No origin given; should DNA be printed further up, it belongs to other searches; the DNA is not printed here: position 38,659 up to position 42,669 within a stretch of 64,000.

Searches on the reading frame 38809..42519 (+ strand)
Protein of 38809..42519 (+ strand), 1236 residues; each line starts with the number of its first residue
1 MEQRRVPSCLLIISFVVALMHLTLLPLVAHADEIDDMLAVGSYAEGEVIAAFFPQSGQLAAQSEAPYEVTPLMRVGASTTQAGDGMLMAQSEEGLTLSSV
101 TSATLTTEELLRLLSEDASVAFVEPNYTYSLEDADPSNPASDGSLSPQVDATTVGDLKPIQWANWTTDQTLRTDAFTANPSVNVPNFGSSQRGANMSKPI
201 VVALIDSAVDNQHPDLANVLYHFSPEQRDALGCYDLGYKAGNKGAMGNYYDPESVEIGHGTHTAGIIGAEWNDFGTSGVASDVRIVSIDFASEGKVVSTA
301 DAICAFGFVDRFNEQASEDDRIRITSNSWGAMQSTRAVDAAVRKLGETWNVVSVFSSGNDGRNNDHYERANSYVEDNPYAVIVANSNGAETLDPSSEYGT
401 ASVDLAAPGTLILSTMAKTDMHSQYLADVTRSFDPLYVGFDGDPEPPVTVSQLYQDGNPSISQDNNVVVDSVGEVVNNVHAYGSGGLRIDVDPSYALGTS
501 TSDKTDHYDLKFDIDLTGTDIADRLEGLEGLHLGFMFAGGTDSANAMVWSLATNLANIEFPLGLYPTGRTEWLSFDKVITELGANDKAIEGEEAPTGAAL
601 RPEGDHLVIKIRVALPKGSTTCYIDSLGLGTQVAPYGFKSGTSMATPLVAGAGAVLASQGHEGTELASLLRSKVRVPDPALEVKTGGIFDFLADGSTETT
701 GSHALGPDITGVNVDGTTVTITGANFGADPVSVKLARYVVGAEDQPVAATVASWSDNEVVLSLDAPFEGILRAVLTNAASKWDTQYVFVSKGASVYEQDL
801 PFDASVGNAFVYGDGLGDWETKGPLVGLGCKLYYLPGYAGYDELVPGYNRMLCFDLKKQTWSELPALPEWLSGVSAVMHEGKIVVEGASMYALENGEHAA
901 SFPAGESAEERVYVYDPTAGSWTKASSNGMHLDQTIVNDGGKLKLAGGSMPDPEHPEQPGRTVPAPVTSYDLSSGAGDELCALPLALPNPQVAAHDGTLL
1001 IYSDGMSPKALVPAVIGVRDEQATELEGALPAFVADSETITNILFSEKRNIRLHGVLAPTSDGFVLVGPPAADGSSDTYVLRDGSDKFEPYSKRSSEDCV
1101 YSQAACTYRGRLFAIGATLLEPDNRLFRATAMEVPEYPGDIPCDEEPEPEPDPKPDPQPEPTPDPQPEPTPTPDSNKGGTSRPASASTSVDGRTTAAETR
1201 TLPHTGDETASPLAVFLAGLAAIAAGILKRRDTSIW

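Call 21: search_protein_families(library=pfam, proteins=[window:38809-42519:+], max_evalue=0.0001)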
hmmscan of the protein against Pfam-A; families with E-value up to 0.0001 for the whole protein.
window:38809-42519:+ (1236 aa): 3 families
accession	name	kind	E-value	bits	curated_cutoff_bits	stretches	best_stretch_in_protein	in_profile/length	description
PF00082.27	Peptidase_S8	-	1.3e-28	100.6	21.8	1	198-440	2-236/288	Subtilase family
PF01344.31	Kelch_1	-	1.9e-05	24.5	20.1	0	839-867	21-45/46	Kelch motif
PF13964.12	Kelch_6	-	9.1e-05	22.8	25.3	0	831-868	13-47/50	Kelch motif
